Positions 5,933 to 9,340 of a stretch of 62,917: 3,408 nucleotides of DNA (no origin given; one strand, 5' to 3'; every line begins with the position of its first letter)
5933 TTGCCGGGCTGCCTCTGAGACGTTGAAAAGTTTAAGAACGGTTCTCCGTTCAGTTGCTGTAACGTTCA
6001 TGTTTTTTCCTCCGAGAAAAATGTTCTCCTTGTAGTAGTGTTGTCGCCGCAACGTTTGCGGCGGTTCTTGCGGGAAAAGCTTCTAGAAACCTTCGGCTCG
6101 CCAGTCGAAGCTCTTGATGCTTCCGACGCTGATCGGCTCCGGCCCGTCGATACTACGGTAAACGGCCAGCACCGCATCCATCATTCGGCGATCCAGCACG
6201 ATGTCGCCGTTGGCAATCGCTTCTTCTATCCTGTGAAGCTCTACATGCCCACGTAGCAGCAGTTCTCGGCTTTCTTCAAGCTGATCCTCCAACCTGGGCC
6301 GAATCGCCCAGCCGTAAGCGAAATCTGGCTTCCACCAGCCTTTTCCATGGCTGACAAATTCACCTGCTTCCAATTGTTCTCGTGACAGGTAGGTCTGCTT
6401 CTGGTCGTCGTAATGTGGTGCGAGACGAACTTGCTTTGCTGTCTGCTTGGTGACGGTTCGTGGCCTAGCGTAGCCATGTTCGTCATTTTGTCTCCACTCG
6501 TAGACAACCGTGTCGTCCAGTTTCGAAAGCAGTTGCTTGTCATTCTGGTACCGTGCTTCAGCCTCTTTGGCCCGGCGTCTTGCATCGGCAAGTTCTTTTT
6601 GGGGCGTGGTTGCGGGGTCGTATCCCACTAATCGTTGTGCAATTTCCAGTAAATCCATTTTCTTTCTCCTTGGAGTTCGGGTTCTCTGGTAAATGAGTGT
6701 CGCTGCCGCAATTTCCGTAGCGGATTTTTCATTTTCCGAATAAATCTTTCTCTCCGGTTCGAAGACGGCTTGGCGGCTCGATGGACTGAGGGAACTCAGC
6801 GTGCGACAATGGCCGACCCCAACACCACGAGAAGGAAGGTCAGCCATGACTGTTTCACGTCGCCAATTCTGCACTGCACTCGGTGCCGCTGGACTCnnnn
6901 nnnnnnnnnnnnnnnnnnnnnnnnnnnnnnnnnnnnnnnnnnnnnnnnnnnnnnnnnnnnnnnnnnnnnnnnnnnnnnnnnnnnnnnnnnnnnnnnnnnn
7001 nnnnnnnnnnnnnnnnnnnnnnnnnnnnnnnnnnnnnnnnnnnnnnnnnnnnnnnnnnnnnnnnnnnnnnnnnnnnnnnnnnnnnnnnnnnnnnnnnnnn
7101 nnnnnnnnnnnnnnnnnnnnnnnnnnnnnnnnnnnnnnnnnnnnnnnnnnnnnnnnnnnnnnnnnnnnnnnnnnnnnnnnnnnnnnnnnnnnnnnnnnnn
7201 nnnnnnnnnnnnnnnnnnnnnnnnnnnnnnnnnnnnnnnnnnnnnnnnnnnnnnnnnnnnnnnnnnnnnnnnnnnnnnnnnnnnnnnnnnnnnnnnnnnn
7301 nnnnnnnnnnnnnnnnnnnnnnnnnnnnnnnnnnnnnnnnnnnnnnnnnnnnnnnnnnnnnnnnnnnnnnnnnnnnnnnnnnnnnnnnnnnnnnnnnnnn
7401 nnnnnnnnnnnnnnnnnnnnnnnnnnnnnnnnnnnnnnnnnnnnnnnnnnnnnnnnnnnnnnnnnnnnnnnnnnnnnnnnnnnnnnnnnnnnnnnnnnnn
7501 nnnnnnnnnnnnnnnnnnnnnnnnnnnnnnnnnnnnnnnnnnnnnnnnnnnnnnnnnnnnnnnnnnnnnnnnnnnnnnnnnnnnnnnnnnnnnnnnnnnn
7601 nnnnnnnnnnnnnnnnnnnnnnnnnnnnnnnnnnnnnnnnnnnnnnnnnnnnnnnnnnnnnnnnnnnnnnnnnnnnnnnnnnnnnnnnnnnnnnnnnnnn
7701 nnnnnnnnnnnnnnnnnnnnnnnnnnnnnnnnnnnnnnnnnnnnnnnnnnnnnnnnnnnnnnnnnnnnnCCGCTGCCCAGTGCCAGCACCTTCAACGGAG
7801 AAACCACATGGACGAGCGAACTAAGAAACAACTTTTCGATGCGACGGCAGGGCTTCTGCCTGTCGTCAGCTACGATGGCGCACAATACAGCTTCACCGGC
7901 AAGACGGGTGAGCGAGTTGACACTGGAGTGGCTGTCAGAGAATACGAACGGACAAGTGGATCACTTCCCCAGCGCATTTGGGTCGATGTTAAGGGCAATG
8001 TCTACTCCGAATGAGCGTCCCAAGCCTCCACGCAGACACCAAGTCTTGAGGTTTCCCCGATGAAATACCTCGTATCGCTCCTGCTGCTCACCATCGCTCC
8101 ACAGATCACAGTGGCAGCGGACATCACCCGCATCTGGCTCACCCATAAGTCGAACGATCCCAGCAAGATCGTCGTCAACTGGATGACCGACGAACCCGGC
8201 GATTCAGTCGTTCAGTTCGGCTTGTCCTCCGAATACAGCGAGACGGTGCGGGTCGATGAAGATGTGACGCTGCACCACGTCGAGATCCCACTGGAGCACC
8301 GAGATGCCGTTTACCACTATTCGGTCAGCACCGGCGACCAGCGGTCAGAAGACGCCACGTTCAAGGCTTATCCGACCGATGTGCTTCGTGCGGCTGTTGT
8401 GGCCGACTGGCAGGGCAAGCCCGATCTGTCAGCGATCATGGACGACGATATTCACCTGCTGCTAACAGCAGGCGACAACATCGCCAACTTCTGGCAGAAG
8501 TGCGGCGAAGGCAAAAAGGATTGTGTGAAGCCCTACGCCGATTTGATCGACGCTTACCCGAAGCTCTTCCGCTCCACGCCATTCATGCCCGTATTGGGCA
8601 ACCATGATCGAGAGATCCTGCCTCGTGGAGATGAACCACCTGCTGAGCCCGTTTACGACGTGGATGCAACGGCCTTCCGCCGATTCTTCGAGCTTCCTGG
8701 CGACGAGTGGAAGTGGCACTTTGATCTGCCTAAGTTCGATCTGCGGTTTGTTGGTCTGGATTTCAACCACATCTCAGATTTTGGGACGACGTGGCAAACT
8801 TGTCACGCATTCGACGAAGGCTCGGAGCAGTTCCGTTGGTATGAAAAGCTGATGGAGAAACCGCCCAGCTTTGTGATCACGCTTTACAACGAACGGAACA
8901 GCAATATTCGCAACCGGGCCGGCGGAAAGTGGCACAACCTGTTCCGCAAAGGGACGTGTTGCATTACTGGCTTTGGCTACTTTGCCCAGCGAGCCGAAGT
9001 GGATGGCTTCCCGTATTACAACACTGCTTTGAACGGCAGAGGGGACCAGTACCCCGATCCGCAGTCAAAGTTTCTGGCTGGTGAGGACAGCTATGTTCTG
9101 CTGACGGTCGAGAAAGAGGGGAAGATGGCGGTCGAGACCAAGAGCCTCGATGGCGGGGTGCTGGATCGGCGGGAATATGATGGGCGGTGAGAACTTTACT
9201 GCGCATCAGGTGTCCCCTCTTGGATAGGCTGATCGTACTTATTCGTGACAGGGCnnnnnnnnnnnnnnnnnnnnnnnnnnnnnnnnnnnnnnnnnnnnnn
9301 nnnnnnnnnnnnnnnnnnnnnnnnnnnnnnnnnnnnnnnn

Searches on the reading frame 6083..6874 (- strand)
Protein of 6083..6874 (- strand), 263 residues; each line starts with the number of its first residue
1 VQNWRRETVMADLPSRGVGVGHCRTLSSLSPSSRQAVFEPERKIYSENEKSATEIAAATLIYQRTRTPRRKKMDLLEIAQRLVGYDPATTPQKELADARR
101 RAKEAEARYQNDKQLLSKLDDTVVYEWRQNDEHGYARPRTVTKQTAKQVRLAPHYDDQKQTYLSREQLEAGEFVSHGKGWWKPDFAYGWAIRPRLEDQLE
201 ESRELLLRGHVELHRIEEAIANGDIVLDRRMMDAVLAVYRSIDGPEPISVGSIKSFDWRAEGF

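Call 9: search_protein_families(library=pfam, proteins=[window:6083-6874:-], max_evalue=0.01)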
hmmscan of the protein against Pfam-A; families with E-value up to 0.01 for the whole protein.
window:6083-6874:- (263 aa): 0 families

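Call 49: search_protein_families(library=phrogs, proteins=[window:6083-6874:-], max_evalue=0.1)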
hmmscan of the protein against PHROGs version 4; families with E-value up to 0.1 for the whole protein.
window:6083-6874:- (263 aa): 1 family
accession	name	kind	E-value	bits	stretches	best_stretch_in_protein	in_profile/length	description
phrog_35860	-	unknown function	0.016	15.7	1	117-148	156-187/256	-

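Call 50: search_protein_families(library=ncbifam, proteins=[window:6083-6874:-], max_evalue=0.1)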
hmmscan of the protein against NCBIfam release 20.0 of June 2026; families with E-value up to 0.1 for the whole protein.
window:6083-6874:- (263 aa): 0 families

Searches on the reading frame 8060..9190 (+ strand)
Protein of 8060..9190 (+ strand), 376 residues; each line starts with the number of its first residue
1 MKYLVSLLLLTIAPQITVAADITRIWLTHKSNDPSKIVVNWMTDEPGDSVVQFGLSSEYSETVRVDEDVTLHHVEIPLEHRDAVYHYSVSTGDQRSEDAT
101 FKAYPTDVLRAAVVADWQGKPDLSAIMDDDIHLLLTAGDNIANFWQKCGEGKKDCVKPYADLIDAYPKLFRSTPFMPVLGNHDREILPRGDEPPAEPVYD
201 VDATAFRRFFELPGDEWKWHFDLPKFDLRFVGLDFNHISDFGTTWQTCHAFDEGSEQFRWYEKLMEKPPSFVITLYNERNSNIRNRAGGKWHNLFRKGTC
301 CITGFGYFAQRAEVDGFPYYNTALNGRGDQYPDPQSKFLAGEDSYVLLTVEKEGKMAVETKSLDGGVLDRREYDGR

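Call 10: search_protein_families(library=pfam, proteins=[window:8060-9190:+], max_evalue=0.01)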
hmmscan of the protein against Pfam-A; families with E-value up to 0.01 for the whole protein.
window:8060-9190:+ (376 aa): 2 families
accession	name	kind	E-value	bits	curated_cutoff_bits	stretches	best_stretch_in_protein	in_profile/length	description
PF00149.33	Metallophos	-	0.0001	23.2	21.5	1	110-227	2-98/191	Calcineurin-like phosphoesterase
PF16656.11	Pur_ac_phosph_N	-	0.0002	22.3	30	1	24-102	3-92/93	Purple acid Phosphatase, N-terminal domain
